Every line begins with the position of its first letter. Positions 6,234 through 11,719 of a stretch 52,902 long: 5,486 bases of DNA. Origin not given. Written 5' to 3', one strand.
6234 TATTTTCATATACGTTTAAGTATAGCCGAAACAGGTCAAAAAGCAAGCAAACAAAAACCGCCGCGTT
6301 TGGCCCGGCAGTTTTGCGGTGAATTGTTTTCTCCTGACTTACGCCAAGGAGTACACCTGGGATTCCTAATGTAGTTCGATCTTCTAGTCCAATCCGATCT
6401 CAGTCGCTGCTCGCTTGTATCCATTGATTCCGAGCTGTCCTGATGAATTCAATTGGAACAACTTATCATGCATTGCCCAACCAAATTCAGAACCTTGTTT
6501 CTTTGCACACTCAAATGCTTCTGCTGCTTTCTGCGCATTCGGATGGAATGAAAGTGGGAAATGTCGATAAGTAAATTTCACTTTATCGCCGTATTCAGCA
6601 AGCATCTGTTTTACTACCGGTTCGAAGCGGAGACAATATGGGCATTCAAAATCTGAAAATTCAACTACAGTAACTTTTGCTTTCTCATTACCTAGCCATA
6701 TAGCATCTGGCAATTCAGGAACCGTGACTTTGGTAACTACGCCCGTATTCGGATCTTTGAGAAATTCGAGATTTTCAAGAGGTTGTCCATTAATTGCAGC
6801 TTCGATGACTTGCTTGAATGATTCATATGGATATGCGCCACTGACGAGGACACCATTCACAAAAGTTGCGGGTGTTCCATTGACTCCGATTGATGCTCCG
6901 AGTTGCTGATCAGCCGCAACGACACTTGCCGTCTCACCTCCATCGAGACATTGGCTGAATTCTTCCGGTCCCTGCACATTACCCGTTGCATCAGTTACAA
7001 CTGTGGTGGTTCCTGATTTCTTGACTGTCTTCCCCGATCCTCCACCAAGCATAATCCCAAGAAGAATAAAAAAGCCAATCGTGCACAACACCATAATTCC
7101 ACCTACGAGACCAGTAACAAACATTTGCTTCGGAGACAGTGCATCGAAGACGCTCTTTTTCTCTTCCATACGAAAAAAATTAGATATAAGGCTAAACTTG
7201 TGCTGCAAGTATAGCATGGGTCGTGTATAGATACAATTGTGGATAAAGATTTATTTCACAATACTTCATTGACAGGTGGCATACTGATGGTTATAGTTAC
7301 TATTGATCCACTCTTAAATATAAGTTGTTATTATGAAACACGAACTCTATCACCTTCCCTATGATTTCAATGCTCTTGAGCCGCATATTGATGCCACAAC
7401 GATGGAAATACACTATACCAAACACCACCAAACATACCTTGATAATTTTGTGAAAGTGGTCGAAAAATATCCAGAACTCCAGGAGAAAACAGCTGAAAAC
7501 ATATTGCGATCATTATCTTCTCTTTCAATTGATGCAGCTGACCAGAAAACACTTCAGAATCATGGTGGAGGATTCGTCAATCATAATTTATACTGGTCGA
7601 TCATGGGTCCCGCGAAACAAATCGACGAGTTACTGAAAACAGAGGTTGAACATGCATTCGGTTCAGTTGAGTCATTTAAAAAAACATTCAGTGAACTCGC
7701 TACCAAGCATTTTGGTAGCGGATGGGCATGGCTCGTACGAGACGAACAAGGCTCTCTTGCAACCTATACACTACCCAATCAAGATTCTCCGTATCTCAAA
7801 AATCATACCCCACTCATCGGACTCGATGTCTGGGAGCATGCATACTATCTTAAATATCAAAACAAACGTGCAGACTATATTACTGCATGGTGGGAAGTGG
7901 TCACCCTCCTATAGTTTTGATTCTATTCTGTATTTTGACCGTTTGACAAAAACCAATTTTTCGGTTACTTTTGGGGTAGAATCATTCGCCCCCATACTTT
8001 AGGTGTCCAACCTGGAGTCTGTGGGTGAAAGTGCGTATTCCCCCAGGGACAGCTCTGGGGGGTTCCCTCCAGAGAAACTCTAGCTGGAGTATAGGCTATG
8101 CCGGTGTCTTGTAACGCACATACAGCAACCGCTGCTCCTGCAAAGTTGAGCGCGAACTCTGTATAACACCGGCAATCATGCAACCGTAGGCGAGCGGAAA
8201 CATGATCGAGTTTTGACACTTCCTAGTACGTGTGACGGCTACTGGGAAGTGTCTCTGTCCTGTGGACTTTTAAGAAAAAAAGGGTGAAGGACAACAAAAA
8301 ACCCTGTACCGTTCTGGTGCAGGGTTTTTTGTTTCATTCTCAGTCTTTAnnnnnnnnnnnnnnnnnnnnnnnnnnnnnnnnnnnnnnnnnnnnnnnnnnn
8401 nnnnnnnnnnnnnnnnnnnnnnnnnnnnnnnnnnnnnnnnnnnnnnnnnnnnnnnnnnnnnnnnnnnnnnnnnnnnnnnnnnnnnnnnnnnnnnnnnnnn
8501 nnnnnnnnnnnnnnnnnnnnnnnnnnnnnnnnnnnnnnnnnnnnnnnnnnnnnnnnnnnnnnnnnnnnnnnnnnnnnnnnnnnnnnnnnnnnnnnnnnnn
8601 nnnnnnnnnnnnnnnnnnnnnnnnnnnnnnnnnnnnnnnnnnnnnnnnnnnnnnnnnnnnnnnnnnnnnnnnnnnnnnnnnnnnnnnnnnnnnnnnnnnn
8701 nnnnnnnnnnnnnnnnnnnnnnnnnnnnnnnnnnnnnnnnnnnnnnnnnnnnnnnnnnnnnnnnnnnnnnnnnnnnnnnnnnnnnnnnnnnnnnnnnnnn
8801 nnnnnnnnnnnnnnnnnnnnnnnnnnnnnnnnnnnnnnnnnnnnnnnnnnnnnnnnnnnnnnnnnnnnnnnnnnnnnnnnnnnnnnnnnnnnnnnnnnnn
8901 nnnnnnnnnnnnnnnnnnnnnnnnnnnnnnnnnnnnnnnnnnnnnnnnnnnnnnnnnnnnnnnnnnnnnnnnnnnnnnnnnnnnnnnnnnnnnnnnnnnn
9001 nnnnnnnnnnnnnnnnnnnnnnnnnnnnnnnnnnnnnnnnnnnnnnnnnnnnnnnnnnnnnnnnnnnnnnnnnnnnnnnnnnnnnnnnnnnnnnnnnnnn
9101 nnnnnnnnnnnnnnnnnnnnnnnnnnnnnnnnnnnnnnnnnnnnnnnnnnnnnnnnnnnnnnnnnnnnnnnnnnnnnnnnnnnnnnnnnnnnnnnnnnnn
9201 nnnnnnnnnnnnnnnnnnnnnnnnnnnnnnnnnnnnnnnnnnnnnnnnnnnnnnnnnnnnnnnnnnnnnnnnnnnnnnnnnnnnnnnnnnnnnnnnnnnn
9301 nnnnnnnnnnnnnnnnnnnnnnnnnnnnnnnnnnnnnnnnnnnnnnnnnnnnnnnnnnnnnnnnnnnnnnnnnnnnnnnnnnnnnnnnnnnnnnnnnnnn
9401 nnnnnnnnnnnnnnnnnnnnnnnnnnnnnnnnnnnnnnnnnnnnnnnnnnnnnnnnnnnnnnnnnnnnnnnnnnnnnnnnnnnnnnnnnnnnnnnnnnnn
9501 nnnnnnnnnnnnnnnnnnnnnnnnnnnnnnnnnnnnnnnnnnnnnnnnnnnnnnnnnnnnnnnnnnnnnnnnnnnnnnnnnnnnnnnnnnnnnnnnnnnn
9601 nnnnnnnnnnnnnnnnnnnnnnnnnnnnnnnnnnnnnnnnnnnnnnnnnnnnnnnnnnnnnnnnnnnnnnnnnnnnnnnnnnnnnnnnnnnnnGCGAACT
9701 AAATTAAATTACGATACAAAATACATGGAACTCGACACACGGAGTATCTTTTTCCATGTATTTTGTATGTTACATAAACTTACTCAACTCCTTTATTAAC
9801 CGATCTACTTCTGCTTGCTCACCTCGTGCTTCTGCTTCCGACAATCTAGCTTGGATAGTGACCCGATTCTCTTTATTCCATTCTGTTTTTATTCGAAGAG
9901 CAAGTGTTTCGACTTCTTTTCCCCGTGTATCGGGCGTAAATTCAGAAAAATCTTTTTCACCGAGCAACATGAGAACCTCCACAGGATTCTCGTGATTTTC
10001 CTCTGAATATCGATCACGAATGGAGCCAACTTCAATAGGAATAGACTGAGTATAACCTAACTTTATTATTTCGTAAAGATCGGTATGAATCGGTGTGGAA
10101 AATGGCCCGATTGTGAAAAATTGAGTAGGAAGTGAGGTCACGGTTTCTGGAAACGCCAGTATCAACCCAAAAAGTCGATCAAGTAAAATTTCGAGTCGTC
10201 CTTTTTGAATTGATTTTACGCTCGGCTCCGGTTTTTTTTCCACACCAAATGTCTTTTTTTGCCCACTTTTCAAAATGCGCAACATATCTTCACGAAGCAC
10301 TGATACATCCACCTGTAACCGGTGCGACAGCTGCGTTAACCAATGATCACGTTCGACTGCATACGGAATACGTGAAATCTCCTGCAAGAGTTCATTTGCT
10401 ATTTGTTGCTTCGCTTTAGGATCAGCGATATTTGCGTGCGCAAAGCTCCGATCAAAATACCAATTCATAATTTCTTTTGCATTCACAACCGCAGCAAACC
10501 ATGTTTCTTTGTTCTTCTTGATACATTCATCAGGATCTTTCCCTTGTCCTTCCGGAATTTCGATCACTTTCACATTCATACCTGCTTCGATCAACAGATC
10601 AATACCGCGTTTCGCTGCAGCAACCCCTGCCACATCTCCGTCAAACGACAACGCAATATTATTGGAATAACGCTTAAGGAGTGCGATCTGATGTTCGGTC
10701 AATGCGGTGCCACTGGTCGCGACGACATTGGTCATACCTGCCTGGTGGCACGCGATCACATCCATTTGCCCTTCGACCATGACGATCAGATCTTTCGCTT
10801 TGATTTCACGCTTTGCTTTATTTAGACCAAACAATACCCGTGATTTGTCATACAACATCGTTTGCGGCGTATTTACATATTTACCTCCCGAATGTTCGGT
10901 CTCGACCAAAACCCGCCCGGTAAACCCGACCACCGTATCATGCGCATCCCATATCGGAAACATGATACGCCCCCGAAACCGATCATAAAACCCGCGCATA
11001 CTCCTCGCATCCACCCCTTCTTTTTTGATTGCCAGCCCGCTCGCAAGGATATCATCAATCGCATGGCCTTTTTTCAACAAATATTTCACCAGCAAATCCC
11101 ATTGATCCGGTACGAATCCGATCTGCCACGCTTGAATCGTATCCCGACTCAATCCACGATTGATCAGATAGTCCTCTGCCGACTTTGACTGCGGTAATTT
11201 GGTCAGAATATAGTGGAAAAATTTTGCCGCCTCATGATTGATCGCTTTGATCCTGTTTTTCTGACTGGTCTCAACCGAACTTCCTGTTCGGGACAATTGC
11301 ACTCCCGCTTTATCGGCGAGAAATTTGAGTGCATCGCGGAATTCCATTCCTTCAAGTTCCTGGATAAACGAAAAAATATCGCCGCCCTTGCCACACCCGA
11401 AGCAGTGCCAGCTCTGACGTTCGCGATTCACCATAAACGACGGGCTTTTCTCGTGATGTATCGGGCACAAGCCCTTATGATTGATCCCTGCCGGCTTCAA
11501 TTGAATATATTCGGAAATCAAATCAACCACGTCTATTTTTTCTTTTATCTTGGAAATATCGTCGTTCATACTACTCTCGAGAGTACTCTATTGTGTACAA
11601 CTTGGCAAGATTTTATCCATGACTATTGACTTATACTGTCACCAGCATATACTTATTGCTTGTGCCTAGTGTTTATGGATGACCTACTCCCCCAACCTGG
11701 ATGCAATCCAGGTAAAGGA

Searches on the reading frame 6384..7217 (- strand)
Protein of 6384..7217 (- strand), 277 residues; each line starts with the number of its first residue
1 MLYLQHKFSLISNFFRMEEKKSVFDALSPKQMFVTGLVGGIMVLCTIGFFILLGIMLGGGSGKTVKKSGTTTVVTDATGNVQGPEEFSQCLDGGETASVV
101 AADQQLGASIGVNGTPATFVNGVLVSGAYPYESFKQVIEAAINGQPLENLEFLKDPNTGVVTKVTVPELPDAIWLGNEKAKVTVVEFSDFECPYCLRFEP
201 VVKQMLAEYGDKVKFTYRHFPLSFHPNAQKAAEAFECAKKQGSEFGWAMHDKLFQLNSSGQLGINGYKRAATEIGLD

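Call 51: search_protein_families(library=pfam, proteins=[window:6384-7217:-], max_evalue=0.00001)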
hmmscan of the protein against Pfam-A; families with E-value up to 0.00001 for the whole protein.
window:6384-7217:- (277 aa): 3 families
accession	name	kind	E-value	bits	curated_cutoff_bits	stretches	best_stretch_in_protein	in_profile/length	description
PF13462.12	Thioredoxin_4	-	5.6e-26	92.1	23.2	1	171-255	4-88/165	Thioredoxin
PF01323.26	DSBA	-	1.2e-17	64.8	25.6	2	183-228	1-48/191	DSBA-like thioredoxin domain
PF13098.12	Thioredoxin_2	-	9.9e-09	35.9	27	0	178-244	3-57/104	Thioredoxin-like domain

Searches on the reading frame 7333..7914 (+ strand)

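Call 51: search_protein_families(library=pfam, proteins=[window:7333-7914:+], max_evalue=0.00001)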
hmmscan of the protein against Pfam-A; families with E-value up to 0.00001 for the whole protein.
window:7333-7914:+ (193 aa): 2 families
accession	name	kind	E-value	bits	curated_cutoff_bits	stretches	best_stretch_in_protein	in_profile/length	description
PF02777.23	Sod_Fe_C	-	5.1e-37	126.5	20.9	1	101-190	5-94/102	Iron/manganese superoxide dismutases, C-terminal domain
PF00081.27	Sod_Fe_N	-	4.4e-26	91.6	27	1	2-91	1-81/82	Iron/manganese superoxide dismutases, alpha-hairpin domain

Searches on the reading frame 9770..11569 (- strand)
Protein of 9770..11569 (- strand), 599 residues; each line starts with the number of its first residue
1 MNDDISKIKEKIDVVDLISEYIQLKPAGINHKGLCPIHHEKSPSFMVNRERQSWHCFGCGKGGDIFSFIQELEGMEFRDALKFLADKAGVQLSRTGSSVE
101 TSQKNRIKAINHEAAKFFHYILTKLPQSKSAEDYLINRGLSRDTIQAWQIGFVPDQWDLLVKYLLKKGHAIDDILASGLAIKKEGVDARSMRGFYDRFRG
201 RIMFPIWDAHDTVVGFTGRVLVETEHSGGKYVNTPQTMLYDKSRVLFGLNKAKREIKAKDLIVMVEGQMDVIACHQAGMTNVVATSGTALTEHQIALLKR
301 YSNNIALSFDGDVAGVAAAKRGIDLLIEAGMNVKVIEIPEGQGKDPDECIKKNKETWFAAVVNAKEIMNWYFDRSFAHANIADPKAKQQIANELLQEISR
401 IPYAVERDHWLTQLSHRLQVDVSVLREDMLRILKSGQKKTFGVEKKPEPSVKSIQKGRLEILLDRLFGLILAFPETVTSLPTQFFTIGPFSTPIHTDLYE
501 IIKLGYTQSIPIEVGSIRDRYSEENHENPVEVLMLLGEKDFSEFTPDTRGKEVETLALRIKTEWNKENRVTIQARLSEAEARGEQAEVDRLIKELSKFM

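Call 8: search_protein_families(library=pfam, proteins=[window:9770-11569:-], max_evalue=0.01)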
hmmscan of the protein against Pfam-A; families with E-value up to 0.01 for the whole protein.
window:9770-11569:- (599 aa): 7 families
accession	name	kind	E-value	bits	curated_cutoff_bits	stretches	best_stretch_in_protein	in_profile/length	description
PF08275.17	DNAG_N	-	1.9e-34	119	26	1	123-253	6-128/128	DNA primase catalytic core, N-terminal domain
PF01807.25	Zn_ribbon_DnaG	-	3e-33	114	24.9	1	3-94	4-95/98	CHC2 zinc finger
PF13155.12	Toprim_2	-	1.4e-24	86.7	22.1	1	263-349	1-87/88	Toprim-like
PF13662.12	Toprim_4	-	3.3e-17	62.9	25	1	261-336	2-84/85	Toprim domain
PF01751.28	Toprim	-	3.1e-11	43.7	23.1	1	262-338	2-96/96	Toprim domain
PF10410.14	DnaB_bind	-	4.4e-07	30.5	20.6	1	369-422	2-55/56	DnaB-helicase binding domain of primase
PF13362.12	Toprim_3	-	8.9e-06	26.5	27.2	1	263-351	3-90/95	Toprim domain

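Call 14: find_related_loci(query=window:9770-11569:-, collection=genome_contigs, flank=4000)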
Query window:9770-11569:- (599 aa) in genome_contigs; peptide patterns used: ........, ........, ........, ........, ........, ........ (x = any residue, [..] = any of these).
599 stretches matched a pattern (row limit reached: there are more); 580 encode a relative of the query (tblastn E <= 1e-3); the best 80 are kept; 80 distinct loci.
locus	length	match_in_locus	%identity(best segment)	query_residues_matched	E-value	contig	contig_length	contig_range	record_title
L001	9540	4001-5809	80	1-599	0e+0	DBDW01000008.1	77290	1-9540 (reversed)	MAG TPA_asm: Candidatus Magasanikbacteria bacterium UBA922 UBA922_contig_352, whole genome shotgun sequence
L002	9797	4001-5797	74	1-598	0e+0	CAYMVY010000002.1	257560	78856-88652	MAG TPA_asm: uncultured Gammaproteobacteria bacterium isolate SRP170004_co1_30 genome assembly, contig: NODE_44_length_2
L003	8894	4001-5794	72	1-598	0e+0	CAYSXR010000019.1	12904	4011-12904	MAG TPA_asm: uncultured Gammaproteobacteria bacterium isolate SRP286056_co2_340 genome assembly, contig: NODE_7919_lengt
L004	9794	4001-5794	71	1-598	0e+0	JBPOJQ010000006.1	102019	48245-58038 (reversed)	MAG: Candidatus Magasanikiibacteriota bacterium isolate MAG_812 c_000000621893, whole genome shotgun sequence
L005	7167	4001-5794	69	1-598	0e+0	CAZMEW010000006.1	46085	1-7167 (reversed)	MAG TPA_asm: uncultured Gammaproteobacteria bacterium isolate SRP278252_co2_113 genome assembly, contig: NODE_1344_lengt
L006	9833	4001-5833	58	4-599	0e+0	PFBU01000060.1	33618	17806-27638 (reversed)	MAG: Candidatus Magasanikbacteria bacterium CG10_big_fil_rev_8_21_14_0_10_36_16 CG10_8_21_14_0.10_scaffold_2866_c, whole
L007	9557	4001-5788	56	1-598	0e+0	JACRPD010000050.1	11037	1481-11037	MAG: Candidatus Magasanikbacteria bacterium isolate NC_groundwater_1978_Pr3_S-0.2um_44_3 scaffold_432938, whole genome s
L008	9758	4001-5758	58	4-595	0e+0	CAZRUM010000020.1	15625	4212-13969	MAG TPA_asm: uncultured Gammaproteobacteria bacterium isolate SRP104257_co1_391 genome assembly, contig: NODE_2371_lengt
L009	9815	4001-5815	53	1-598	0e+0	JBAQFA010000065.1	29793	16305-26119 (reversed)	MAG: Candidatus Magasanikiibacteriota bacterium isolate MFD12003_ilm_asm_bin64 k127_38887, whole genome shotgun sequence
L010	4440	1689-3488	56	4-595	0e+0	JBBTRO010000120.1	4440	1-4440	MAG: Patescibacteria group bacterium isolate H52-bin091_1 H52_bin091_1_000000000120, whole genome shotgun sequence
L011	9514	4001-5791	55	1-597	0e+0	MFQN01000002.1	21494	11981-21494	MAG: Candidatus Magasanikbacteria bacterium RIFCSPLOWO2_12_FULL_43_12 rifcsplowo2_12_scaffold_10615, whole genome shotgu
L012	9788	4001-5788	55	4-595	0e+0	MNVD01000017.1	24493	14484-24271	MAG: Candidatus Magasanikbacteria bacterium CG1_02_41_34 cg1_0.2_scaffold_2018_c, whole genome shotgun sequence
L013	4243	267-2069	53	1-598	0e+0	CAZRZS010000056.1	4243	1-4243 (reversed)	MAG TPA_asm: uncultured Gammaproteobacteria bacterium isolate binchicken_co387_82 genome assembly, contig: NODE_30759_le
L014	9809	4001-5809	54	1-598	0e+0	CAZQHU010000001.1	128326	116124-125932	MAG TPA_asm: uncultured Gammaproteobacteria bacterium isolate binchicken_co27_283 genome assembly, contig: NODE_180_leng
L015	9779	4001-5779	54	1-596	0e+0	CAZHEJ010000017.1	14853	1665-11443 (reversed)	MAG TPA_asm: uncultured Gammaproteobacteria bacterium isolate binchicken_co266_196 genome assembly, contig: NODE_6827_le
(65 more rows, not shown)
